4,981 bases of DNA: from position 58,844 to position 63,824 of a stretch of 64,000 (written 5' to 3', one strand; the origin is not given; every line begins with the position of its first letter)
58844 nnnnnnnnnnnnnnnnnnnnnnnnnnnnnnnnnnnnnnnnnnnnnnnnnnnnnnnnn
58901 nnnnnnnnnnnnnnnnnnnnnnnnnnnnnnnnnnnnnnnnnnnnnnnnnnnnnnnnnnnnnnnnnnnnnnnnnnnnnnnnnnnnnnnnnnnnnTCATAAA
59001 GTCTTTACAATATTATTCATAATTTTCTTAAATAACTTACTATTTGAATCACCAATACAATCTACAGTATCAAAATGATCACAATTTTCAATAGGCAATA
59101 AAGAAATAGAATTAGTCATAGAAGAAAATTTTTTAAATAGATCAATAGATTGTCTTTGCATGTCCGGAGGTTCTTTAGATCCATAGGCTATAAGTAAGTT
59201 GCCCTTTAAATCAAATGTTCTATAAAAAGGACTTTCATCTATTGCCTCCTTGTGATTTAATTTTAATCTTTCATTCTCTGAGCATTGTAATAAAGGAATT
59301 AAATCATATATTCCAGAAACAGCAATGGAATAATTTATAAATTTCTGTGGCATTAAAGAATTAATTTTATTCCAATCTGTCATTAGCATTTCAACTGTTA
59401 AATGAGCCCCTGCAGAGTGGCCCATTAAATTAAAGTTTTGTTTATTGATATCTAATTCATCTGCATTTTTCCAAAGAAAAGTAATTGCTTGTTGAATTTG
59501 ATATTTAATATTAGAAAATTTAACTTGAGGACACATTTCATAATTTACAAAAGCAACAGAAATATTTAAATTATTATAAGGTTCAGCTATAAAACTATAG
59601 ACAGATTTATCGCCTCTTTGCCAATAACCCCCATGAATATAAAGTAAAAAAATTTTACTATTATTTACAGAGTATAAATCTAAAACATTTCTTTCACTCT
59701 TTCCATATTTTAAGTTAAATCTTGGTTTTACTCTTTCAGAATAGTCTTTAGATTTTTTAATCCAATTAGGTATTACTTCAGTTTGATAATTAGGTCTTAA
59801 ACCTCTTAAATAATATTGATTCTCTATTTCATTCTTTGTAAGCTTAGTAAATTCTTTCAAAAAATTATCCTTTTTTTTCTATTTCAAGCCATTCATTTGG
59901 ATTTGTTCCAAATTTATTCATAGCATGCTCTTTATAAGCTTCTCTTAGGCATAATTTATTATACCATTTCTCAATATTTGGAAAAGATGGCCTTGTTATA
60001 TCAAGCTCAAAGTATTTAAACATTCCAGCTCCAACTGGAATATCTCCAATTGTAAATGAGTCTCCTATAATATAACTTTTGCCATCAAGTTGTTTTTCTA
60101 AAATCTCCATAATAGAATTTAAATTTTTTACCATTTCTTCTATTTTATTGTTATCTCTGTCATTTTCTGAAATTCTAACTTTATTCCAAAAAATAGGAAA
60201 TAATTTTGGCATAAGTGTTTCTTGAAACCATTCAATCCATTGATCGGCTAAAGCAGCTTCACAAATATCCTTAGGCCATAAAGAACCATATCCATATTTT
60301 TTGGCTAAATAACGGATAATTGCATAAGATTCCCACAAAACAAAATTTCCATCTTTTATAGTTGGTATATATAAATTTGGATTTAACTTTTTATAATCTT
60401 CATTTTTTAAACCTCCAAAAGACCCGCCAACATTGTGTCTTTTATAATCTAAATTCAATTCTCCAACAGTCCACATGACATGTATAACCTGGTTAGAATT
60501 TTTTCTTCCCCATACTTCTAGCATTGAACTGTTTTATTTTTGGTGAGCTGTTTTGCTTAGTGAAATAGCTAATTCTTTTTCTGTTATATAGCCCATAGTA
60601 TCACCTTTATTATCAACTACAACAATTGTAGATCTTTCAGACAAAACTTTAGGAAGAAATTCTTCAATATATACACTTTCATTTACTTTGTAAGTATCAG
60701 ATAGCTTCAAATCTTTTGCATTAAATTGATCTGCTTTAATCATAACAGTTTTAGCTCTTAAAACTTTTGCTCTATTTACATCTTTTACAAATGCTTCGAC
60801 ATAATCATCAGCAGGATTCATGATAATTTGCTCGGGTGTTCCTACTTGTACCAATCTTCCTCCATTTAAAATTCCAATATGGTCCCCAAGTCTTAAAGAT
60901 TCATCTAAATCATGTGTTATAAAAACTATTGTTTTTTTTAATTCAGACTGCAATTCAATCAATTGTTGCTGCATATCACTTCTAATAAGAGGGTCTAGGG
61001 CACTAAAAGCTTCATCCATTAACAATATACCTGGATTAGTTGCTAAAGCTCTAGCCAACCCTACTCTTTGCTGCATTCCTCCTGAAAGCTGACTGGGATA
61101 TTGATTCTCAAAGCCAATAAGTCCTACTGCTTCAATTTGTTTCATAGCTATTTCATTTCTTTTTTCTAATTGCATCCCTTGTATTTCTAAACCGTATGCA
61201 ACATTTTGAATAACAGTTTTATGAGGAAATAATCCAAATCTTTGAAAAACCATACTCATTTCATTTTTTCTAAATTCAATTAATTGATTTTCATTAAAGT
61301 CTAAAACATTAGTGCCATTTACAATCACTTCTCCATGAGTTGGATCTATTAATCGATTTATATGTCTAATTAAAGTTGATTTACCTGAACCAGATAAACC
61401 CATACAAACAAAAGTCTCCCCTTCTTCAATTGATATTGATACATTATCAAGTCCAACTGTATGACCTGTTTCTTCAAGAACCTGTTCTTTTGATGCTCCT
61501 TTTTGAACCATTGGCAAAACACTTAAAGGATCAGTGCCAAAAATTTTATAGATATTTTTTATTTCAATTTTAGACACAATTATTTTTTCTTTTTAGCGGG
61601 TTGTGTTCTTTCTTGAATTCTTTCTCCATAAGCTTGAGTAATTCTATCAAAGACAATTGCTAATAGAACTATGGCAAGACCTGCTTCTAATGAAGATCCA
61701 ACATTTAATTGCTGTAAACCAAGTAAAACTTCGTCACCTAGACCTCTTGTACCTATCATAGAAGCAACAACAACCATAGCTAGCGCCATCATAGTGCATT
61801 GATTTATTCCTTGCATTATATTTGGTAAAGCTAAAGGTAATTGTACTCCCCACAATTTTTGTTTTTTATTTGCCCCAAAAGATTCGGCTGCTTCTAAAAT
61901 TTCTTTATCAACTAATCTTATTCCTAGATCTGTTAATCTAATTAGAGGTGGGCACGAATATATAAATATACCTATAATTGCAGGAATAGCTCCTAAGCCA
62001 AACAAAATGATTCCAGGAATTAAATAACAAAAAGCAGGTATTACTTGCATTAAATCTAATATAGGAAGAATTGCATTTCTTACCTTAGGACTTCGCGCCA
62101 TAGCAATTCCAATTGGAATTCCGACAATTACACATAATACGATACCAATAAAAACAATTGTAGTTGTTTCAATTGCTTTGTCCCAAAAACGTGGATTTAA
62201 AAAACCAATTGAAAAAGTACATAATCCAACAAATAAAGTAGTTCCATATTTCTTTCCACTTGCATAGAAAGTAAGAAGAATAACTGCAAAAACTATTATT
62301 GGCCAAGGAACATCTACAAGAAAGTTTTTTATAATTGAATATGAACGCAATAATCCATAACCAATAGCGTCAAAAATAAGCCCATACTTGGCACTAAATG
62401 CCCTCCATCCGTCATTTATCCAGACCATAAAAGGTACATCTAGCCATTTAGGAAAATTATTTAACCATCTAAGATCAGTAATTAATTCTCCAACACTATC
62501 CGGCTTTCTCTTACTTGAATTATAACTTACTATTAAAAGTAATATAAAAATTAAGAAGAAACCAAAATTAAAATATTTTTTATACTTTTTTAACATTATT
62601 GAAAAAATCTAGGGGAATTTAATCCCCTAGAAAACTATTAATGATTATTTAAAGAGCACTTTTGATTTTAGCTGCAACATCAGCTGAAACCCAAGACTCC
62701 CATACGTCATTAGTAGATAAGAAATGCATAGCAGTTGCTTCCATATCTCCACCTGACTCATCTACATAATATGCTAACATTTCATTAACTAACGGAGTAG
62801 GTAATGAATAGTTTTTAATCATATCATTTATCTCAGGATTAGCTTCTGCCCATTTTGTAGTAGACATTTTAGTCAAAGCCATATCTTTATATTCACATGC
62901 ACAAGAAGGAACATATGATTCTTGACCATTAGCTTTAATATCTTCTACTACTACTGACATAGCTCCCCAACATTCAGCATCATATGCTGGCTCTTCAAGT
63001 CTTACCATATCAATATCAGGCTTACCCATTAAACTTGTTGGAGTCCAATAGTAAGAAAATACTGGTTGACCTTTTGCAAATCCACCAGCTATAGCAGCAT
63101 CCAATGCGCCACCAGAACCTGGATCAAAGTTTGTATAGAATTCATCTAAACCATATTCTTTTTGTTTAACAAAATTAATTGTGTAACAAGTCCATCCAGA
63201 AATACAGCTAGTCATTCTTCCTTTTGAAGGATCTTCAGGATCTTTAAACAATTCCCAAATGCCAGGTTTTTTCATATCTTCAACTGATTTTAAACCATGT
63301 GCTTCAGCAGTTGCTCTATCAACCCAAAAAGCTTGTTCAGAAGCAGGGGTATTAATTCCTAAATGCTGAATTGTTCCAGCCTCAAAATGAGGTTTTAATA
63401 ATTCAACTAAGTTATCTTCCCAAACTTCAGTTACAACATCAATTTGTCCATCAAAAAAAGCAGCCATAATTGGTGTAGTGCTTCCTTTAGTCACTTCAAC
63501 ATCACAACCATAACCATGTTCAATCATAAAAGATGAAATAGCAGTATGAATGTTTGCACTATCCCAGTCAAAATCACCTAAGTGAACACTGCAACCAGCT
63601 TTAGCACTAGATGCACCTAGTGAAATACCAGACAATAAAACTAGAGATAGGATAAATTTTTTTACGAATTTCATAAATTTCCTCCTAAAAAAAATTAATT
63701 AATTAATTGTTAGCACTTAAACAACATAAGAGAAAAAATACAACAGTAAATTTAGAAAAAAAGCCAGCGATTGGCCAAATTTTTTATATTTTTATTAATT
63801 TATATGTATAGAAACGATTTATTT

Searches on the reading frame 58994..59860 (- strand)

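Call 5: search_protein_families(library=pfam, proteins=[window:58994-59860:-])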
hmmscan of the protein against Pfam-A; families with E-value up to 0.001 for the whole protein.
window:58994-59860:- (288 aa): 4 families
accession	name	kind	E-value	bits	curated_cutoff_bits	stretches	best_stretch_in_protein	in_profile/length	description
PF20434.5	BD-FAE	-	3.4e-18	66.4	26.8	1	61-211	2-169/215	BD-FAE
PF07859.19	Abhydrolase_3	-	1.2e-11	45.3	25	1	72-191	1-110/210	alpha/beta hydrolase fold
PF10340.15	Say1_Mug180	-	5.7e-05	22.6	21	1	71-178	124-232/374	Steryl acetyl hydrolase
PF10230.15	LIDHydrolase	-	0.00027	21.2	27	1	116-191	59-120/262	Lipid-droplet associated hydrolase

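Call 32: search_protein_families(library=ncbifam, proteins=[window:58994-59860:-], max_evalue=1e-10)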
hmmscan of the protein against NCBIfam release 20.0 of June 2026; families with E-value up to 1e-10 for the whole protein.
window:58994-59860:- (288 aa): 1 family
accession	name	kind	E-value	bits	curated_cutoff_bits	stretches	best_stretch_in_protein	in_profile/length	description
NF058665.1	HaHSL_fam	equivalog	2.8e-42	144.9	320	1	28-280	17-259/260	hormone-sensitive lipase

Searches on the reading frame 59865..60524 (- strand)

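Call 5: search_protein_families(library=pfam, proteins=[window:59865-60524:-])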
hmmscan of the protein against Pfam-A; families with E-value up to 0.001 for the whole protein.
window:59865-60524:- (219 aa): 5 families
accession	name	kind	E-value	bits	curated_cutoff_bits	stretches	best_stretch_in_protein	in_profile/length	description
PF13417.12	GST_N_3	-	1.4e-09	38.5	22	1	10-78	7-72/75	Glutathione S-transferase, N-terminal domain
PF13409.12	GST_N_2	-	2.4e-09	38.1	25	1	16-75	8-69/70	Glutathione S-transferase, N-terminal domain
PF02798.26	GST_N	-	5.8e-09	36.6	20.9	1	3-74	4-75/76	Glutathione S-transferase, N-terminal domain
PF00043.30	GST_C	-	2.9e-07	31.1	20.7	1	115-194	17-92/93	Glutathione S-transferase, C-terminal domain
PF13410.11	GST_C_2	-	9.9e-05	22.8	24.9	1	128-162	4-38/69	Glutathione S-transferase, C-terminal domain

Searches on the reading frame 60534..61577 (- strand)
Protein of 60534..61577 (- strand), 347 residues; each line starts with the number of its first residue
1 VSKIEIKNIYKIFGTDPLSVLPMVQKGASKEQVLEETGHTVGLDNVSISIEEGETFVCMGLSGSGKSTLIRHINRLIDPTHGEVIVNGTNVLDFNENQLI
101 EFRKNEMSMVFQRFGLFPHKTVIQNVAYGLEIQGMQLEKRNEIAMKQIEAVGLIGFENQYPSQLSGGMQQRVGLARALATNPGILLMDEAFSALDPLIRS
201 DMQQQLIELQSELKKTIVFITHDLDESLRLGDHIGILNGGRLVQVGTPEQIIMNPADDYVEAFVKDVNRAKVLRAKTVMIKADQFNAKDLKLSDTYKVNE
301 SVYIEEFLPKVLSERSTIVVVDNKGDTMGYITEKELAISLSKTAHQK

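Call 5: search_protein_families(library=pfam, proteins=[window:60534-61577:-])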
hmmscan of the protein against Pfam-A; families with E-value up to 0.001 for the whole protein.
window:60534-61577:- (347 aa): 3 families
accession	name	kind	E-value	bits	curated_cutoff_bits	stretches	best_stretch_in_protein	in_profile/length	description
PF00005.33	ABC_tran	-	1.4e-32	113.6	25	1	43-191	1-136/137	ABC transporter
PF13304.12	AAA_21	-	7.4e-05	23.4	27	0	159-223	233-299/304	AAA domain, putative AbiEii toxin, Type IV TA system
PF13555.12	AAA_29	-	0.00047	20.3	27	1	44-86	13-54/61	P-loop containing region of AAA domain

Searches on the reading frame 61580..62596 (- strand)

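Call 5: search_protein_families(library=pfam, proteins=[window:61580-62596:-])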
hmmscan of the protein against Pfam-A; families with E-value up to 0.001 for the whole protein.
window:61580-62596:- (338 aa): 1 family
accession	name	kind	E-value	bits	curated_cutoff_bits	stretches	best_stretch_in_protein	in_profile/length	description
PF00528.27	BPD_transp_1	-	2.3e-26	93.1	26.4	1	159-327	1-182/184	Binding-protein-dependent transport system inner membrane component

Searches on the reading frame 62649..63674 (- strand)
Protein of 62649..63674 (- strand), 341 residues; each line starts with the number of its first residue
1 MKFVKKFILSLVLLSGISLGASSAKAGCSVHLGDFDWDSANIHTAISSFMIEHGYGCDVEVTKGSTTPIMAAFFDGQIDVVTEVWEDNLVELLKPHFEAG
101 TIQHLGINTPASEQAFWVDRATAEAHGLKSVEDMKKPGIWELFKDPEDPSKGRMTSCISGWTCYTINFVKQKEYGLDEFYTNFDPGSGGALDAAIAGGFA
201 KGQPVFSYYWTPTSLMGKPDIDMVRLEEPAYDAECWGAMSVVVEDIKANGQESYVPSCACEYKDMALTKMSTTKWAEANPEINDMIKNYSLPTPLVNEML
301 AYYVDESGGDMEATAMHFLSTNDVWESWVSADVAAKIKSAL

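Call 5: search_protein_families(library=pfam, proteins=[window:62649-63674:-])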
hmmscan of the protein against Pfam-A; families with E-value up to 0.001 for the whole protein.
window:62649-63674:- (341 aa): 1 family
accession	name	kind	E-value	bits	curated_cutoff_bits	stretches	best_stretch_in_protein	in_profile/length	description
PF04069.17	OpuAC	-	2.3e-43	149.1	21.2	1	30-320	3-256/257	Substrate binding domain of ABC-type glycine betaine transport system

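Call 32: search_protein_families(library=ncbifam, proteins=[window:62649-63674:-], max_evalue=1e-10)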
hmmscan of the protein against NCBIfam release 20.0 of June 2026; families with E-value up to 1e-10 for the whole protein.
window:62649-63674:- (341 aa): 1 family
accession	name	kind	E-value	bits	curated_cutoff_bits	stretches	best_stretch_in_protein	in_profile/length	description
NF008334.0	PRK11119.1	equivalog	1.6e-23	83.4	215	1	19-335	20-329/331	glycine betaine/L-proline ABC transporter substrate-binding protein ProX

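Call 61: find_encoding_contigs(protein=window:62649-63674:-, flank=10000, max_places=3)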
Protein window:62649-63674:- (341 aa): 23 contigs read that carry it; 3 places shown.
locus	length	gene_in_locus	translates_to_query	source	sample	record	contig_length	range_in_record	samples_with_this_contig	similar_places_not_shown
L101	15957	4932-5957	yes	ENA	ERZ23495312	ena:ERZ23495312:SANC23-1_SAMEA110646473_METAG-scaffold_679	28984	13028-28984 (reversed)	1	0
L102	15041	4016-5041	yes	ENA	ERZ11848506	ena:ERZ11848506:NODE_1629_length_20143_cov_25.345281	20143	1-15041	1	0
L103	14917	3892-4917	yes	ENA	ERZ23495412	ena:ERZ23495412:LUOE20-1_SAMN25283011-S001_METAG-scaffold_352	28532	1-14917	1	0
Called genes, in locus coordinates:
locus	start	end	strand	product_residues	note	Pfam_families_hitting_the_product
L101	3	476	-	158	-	?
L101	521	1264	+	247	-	PF00596:Aldolase_II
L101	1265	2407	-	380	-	PF06155:GBBH-like_N, PF02668:TauD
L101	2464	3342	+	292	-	PF00892:EamA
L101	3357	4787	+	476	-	PF00171:Aldedh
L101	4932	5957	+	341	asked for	PF04069:OpuAC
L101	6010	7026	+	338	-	PF00528:BPD_transp_1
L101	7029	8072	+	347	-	PF00005:ABC_tran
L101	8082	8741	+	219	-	PF02798:GST_N, PF13417:GST_N_3, PF13409:GST_N_2, PF00043:GST_C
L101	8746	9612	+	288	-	PF20434:BD-FAE, PF07859:Abhydrolase_3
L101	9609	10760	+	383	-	PF00296:Bac_luciferase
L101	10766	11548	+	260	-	PF00106:adh_short, PF08659:KR (weak), PF23441:SDR (weak), PF13561:adh_short_C2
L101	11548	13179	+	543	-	PF00732:GMC_oxred_N, PF07992:Pyr_redox_2 (faint), PF05199:GMC_oxred_C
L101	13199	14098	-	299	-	PF02574:S-methyl_trans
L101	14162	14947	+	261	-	PF00378:ECH_1, PF16113:ECH_2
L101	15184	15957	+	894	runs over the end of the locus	PF00311:PEPcase, PF14010:PEPcase_2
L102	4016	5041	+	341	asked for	PF04069:OpuAC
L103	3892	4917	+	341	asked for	PF04069:OpuAC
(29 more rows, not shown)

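Call 62: search_protein_families(library=ncbifam, proteins=[L101:1265-2407:-, L101:3357-4787:+, L101:521-1264:+], max_evalue=1e-10)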
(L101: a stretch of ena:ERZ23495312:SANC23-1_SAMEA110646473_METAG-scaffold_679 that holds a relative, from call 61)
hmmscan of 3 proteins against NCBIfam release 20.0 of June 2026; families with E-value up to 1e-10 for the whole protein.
L101:1265-2407:- (380 aa): 3 families
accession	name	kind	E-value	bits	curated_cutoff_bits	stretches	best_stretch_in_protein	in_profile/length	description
TIGR02409.1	carnitine_bodg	equivalog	9.7e-98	327.5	414.75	1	18-376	2-365/366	gamma-butyrobetaine dioxygenase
NF049936.1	TriMthamethphnDioxTmpA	equivalog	2.4e-84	283.3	400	1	19-377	3-363/366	2-trimethylaminoethylphosphonate dioxygenase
TIGR02410.1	carnitine_TMLD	equivalog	7.2e-68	229.7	268.3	1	30-374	2-359/362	trimethyllysine dioxygenase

L101:3357-4787:+ (476 aa): 38 families (the best 25 are shown)
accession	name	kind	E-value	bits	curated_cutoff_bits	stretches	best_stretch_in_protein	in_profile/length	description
TIGR01804.1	BADH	equivalog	1.6e-128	429.2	668.6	1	8-470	1-467/467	betaine-aldehyde dehydrogenase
TIGR02299.1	HpaE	equivalog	1.2e-126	423.2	638.35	1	7-472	3-474/488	5-carboxymethyl-2-hydroxymuconate semialdehyde dehydrogenase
NF009725.0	PRK13252.1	equivalog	1.9e-117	392.7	593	1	3-472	5-477/488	betaine-aldehyde dehydrogenase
NF010000.0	PRK13473.1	subfamily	5.6e-117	391.3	615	1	5-472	3-470/475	aminobutyraldehyde dehydrogenase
TIGR01780.1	SSADH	subfamily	3.1e-113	379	646.35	1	24-470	1-448/448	succinate-semialdehyde dehydrogenase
TIGR03216.1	OH_muco_semi_DH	equivalog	3.1e-109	365.7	693.25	1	7-472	3-477/481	2-hydroxymuconic semialdehyde dehydrogenase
TIGR04284.1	aldehy_Rv0768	hypoth_equivalog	7.2e-109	364.9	775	1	7-473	3-477/480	aldehyde dehydrogenase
NF045736.1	PaDhStyDRhodo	equivalog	3.1e-108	362.4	800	1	6-473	4-476/479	phenylacetaldehyde dehydrogenase StyD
NF007497.0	PRK10090.1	equivalog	8.5e-107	357.9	500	1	4-471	6-474/480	aldehyde dehydrogenase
NF052305.1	DioxValDhHalo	equivalog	5.3e-106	355.4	750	1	1-472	1-479/483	2,5-dioxovalerate dehydrogenase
NF045735.1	PaDhStyDPseudo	equivalog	1.5e-103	347.1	850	1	5-472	3-479/483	phenylacetaldehyde dehydrogenase StyD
NF050026.1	AcaldDHExaC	equivalog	4e-102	342.4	900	1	5-472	16-491/503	acetaldehyde dehydrogenase ExaC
NF008415.0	PRK11241.1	equivalog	2.5e-100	336.5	828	1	4-471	10-477/482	NADP-dependent succinate-semialdehyde dehydrogenase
NF042993.1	AlphKGSA_gudD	equivalog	2.8e-99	333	770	1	6-472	5-478/481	alpha-ketoglutaric semialdehyde dehydrogenase GucD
NF002852.0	PRK03137.1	subfamily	2.3e-98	330.2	648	1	7-474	39-512/514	L-glutamate gamma-semialdehyde dehydrogenase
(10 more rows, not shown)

L101:521-1264:+ (247 aa): 15 families
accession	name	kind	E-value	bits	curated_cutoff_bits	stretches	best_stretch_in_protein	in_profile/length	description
NF005451.0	PRK07044.1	subfamily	4.9e-88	294.5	207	1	3-246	11-255/256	aldolase II superfamily protein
NF005186.0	PRK06661.1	equivalog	3.1e-61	207.1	339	1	15-241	7-234/235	hypothetical protein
NF004855.0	PRK06208.1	subfamily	1.1e-52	179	255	1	5-210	34-240/274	class II aldolase/adducin family protein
NF005689.0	PRK07490.1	equivalog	3.7e-48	163.9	260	1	5-246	5-247/248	hypothetical protein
NF005068.0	PRK06486.1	equivalog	5.5e-48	163.5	269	1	9-246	22-261/262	aldolase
NF005484.0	PRK07090.1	equivalog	1.3e-33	116.4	261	1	2-206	19-222/260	aldolase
NF005302.0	PRK06833.1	equivalog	3.4e-18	65.9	264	1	45-215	36-203/214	L-fuculose-phosphate aldolase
NF040649.1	FucA_Meth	equivalog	7.5e-16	58.6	250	1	62-192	47-171/179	L-fuculose phosphate aldolase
NF005984.0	PRK08087.1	subfamily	1.1e-14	54.7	264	1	30-215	17-202/215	L-fuculose-phosphate aldolase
NF005123.0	PRK06557.1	subfamily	1.4e-14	54.3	251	1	43-213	40-211/223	L-ribulose-5-phosphate 4-epimerase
TIGR01086.1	fucA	equivalog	3.8e-14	53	400.25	1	28-219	14-205/214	L-fuculose-phosphate aldolase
NF006413.0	PRK08660.1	equivalog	3e-13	50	203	1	45-192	30-172/184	aldolase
NF006208.0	PRK08333.1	equivalog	1.4e-12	47.6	267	1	47-183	35-169/189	aldolase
NF053831.1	RU1PAldHalo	equivalog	2.2e-12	46.9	300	1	45-216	31-200/208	ribulose-1-phosphate aldolase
NF053537.1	DhpthDcsPhtC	equivalog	5.1e-12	45.7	200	1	20-204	7-200/232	3,4-dihydroxyphthalate decarboxylase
